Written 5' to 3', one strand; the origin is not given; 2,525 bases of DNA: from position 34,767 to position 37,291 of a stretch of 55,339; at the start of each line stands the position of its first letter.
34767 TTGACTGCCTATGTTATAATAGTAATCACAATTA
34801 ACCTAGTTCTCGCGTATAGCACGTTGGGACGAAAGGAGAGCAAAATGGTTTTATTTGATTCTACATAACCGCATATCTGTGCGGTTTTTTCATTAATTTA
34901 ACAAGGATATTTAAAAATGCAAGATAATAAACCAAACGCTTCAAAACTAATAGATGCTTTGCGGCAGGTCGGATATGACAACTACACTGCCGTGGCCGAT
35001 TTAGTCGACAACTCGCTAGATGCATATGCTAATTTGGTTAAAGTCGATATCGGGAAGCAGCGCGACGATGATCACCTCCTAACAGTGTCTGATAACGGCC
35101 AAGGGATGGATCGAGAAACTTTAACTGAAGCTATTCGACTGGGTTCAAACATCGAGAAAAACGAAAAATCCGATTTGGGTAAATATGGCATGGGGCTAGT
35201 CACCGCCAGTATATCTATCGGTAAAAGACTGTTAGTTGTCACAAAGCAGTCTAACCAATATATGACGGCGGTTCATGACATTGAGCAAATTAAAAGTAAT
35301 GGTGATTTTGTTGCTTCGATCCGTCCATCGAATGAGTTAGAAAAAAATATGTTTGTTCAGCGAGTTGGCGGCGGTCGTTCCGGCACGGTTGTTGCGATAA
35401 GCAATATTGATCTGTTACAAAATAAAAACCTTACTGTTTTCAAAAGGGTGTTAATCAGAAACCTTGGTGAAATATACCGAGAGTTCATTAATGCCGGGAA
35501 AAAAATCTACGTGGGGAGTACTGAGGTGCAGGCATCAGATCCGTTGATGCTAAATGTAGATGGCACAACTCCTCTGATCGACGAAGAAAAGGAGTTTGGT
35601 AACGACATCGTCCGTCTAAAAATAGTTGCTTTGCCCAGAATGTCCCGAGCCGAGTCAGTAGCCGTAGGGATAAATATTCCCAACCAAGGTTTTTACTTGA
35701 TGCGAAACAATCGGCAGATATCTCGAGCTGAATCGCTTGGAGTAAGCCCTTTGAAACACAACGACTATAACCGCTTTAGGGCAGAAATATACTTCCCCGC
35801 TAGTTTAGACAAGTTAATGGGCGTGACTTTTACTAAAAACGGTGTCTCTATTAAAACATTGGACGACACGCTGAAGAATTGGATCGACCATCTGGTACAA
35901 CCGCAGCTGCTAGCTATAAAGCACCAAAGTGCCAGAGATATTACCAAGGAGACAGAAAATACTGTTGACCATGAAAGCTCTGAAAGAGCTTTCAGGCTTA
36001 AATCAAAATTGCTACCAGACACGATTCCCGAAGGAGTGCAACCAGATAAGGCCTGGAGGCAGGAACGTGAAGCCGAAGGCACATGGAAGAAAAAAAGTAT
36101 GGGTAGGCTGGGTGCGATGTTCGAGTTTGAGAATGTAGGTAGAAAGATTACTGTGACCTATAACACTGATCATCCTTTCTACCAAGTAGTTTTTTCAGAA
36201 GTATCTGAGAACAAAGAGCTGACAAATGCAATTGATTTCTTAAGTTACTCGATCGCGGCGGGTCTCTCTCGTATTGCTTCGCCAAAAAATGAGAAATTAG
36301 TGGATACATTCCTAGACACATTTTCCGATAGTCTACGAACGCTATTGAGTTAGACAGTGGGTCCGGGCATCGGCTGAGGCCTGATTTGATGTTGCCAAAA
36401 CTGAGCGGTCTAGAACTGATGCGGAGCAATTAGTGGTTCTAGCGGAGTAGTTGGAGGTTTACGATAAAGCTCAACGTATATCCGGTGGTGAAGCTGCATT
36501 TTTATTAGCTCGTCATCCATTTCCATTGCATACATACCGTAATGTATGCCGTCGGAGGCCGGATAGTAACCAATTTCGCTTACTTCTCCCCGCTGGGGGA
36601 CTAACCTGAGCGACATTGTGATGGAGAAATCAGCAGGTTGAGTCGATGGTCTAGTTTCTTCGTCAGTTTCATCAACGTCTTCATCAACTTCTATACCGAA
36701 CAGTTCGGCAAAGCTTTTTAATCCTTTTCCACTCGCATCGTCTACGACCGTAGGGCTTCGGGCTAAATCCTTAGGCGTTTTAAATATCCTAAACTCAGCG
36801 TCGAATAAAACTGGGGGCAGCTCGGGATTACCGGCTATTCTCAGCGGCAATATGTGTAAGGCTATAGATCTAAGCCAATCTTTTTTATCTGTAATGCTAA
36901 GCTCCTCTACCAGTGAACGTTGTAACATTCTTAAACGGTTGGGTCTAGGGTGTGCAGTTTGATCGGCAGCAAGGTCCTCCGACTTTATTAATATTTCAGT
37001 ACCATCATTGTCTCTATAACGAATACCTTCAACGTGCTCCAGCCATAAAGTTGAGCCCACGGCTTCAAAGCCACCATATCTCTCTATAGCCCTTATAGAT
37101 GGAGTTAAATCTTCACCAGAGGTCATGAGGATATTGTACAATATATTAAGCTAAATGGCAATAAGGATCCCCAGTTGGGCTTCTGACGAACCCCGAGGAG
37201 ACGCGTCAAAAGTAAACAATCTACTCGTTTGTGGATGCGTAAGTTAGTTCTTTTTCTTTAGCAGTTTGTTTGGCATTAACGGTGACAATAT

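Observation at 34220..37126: Divergent ParB/Srx-like gene and MORC-like GHKL ATPase: candidate uncharacterised conflict/defence module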

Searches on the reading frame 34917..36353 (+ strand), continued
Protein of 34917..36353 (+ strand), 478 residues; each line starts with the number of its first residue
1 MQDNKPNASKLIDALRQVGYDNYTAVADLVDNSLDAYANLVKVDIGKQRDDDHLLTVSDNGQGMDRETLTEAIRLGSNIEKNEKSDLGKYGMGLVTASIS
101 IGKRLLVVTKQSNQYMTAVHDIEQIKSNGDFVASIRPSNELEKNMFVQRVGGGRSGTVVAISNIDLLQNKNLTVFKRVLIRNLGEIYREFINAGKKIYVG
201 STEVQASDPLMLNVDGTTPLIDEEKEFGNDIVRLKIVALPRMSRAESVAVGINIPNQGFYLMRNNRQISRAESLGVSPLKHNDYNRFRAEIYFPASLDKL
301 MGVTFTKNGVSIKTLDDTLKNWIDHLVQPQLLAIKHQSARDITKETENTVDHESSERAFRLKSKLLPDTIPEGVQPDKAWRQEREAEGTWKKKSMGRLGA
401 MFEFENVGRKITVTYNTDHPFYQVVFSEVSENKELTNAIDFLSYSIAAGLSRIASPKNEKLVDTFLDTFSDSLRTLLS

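Call 62: find_encoding_contigs(protein=P0006, flank=6000, max_places=8)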
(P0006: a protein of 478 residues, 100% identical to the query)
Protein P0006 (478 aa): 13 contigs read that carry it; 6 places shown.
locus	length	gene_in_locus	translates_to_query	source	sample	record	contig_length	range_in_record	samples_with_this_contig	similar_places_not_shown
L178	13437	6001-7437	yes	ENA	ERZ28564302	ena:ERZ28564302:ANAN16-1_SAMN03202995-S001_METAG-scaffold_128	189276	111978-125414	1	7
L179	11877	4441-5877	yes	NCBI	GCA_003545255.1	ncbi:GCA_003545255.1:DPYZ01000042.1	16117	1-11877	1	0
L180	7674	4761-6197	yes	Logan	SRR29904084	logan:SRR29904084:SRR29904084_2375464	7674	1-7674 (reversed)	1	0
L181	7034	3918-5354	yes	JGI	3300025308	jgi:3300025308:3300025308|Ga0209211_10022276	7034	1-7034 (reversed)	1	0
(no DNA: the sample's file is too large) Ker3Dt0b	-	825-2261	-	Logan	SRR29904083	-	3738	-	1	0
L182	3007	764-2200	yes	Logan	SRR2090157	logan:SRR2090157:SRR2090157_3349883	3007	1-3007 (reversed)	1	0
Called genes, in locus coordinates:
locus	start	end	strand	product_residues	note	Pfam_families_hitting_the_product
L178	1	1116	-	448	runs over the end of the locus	PF18073:Zn_ribbon_LapB, PF13481:AAA_25, PF03796:DnaB_C, PF06745:ATPase, PF23442:DUF7125, PF13191:AAA_16 (weak), PF25199:nSTAND_NTPase5 (weak), PF13541:ChlI, +4 more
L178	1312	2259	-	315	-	-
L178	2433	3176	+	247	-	PF03807:F420_oxidored, PF02153:PDH_N, PF26213:TYRAAT1_C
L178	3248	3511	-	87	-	-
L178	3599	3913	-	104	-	-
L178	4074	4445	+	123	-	-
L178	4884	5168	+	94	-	-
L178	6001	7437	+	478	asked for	PF02518:HATPase_c (weak), PF13589:HATPase_c_3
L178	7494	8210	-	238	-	-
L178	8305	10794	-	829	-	PF02861:Clp_N, PF13191:AAA_16 (weak), PF00004:AAA, PF17871:AAA_lid_9, PF00004:AAA, PF07724:AAA_2, PF07728:AAA_5, PF10431:ClpB_D2-small, +7 more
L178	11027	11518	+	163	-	-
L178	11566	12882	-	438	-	PF08529:NusA_N, PF00575:S1 (weak), PF13184:KH_NusA_1st, PF26594:KH_NusA_2nd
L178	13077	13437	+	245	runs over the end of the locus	PF01553:Acyltransferase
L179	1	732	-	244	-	?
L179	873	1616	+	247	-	PF03807:F420_oxidored, PF02153:PDH_N, PF26213:TYRAAT1_C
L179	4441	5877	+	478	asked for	PF02518:HATPase_c (weak), PF13589:HATPase_c_3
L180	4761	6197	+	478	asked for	PF02518:HATPase_c (weak), PF13589:HATPase_c_3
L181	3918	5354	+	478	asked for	PF02518:HATPase_c (weak), PF13589:HATPase_c_3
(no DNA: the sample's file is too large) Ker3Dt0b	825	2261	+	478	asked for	PF02518:HATPase_c (weak), PF13589:HATPase_c_3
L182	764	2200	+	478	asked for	PF02518:HATPase_c (weak), PF13589:HATPase_c_3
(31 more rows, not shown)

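Call 89: search_protein_families(library=pfam, proteins=[L078:10040-11269:+, L078:9539-10036:+, L078:6865-7974:+, L028:4899-6851:+, L028:6610-7698:+, L018:8984-10222:+, L074:9417-10826:+, L014:2041-3573:+, L006:5625-7265:-, L006:1510-2328:+], max_evalue=0.001)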
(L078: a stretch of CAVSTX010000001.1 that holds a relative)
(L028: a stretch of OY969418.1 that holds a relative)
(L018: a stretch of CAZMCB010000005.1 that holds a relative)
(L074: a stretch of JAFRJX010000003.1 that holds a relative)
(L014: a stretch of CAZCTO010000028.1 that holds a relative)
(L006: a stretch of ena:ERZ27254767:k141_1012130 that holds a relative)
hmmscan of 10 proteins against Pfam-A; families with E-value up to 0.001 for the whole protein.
L078:10040-11269:+ (410 aa): 1 family
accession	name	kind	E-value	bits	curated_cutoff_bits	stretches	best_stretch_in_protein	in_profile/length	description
PF14072.11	DndB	-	3.8e-30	105.5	29.1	1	7-319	1-276/338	DNA-sulfur modification-associated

L078:9539-10036:+ (166 aa): 0 families

L078:6865-7974:+ (370 aa): 0 families

L028:4899-6851:+ (651 aa): 2 families
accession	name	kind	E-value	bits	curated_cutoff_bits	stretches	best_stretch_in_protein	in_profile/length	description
PF13589.12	HATPase_c_3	-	9.7e-08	32.6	25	1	105-207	2-95/137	Histidine kinase-, DNA gyrase B-, and HSP90-like ATPase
PF02518.31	HATPase_c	-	0.00026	21.8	26.4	1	108-198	7-85/111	Histidine kinase-, DNA gyrase B-, and HSP90-like ATPase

L028:6610-7698:+ (363 aa): 0 families

L018:8984-10222:+ (413 aa): 3 families
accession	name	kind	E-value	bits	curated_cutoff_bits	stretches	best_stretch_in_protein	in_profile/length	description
PF04545.22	Sigma70_r4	-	2.9e-11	43.1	24.1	1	26-74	4-49/50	Sigma-70, region 4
PF03962.21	Mnd1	-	0.00019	22.1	23.5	0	353-410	3-56/60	Mnd1 HTH domain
PF13518.12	HTH_28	-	0.00045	20.7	25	0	223-248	13-38/52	Helix-turn-helix domain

L074:9417-10826:+ (470 aa): 3 families
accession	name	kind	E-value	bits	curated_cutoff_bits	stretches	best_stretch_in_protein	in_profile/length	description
PF04545.22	Sigma70_r4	-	3.5e-09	36.5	24.1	1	85-128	7-48/50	Sigma-70, region 4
PF03118.21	RNA_pol_A_CTD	-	1.3e-08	34.9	23.8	1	6-56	13-63/67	Bacterial RNA polymerase, alpha chain C terminal domain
PF07106.19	TBPIP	-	0.00046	20.5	22.8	0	265-286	5-26/62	TBPIP/Hop2 winged helix domain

L014:2041-3573:+ (511 aa): 4 families
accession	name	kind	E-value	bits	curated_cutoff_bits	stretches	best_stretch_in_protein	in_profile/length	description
PF04545.22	Sigma70_r4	-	1.5e-11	44.1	24.1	1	203-251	4-49/50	Sigma-70, region 4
PF05066.19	HARE-HTH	-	8.9e-08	32.9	25.9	0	450-507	3-59/71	HB1, ASXL, restriction endonuclease HTH domain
PF03118.21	RNA_pol_A_CTD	-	7.7e-06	26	23.8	0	128-180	9-64/67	Bacterial RNA polymerase, alpha chain C terminal domain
PF23159.1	WH_Rok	-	0.00088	19.8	27.6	0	452-481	3-34/58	Repressor Rok winged helix domain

L006:5625-7265:- (546 aa): 0 families

L006:1510-2328:+ (272 aa): 0 families

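Call 91: find_related_loci(query=A2, collection=viral_contigs, flank=6000)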
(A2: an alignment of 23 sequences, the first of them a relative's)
Query A2 (478 aa) in viral_contigs; peptide patterns used: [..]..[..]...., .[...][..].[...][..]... (x = any residue, [..] = any of these).
38 stretches matched a pattern; 10 encode a relative of the query (tblastn E <= 1e-3); 10 distinct loci.
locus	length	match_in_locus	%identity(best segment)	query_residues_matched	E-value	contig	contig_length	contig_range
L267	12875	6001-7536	35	4-478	9e-86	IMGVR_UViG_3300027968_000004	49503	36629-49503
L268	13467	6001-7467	33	6-477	6e-66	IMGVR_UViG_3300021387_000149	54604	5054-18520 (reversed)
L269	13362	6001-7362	33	6-447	7e-63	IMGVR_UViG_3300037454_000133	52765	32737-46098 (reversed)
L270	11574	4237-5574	32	6-478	4e-60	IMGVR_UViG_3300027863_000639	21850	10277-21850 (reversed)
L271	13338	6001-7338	32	6-478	4e-60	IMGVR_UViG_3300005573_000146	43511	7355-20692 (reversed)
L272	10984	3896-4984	31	3-347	3e-41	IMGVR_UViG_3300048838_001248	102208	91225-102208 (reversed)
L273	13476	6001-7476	34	3-478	6e-79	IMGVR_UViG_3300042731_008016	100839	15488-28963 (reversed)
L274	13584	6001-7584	26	6-476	3e-33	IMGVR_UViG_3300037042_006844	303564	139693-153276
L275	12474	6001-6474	33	6-167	4e-18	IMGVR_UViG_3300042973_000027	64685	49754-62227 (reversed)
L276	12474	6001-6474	33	6-167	4e-18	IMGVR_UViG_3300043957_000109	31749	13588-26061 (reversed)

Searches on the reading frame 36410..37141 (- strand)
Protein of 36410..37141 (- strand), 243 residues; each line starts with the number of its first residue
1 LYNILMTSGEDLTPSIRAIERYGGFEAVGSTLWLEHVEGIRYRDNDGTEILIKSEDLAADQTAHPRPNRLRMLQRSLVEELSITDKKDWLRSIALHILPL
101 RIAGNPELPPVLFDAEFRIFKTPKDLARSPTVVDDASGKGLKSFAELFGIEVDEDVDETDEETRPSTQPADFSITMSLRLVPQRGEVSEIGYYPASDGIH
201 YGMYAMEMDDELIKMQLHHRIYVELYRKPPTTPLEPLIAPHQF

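Call 3: search_protein_families(library=pfam, proteins=[window:36410-37141:-], max_evalue=1)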
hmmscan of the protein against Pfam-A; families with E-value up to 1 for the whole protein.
window:36410-37141:- (243 aa): 0 families

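Call 4: search_protein_families(library=padloc, proteins=[window:36410-37141:-], max_evalue=1)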
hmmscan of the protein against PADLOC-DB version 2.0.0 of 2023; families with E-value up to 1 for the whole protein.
window:36410-37141:- (243 aa): 1 family
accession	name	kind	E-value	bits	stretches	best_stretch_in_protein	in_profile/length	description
PDLC04207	HEC-01B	-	0.0052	14.3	1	127-165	49-87/203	-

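Call 5: search_protein_families(library=ncbifam, proteins=[window:36410-37141:-], max_evalue=1)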
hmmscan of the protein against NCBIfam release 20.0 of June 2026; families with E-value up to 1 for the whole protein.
window:36410-37141:- (243 aa): 0 families

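Call 61: find_related_loci(query=window:36410-37141:-, collection=genome_contigs, flank=6000)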
Query window:36410-37141:- (243 aa) in genome_contigs; peptide patterns used: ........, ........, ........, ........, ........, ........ (x = any residue, [..] = any of these).
256 stretches matched a pattern, but none encodes a relative of the query by tblastn (E <= 1e-3).
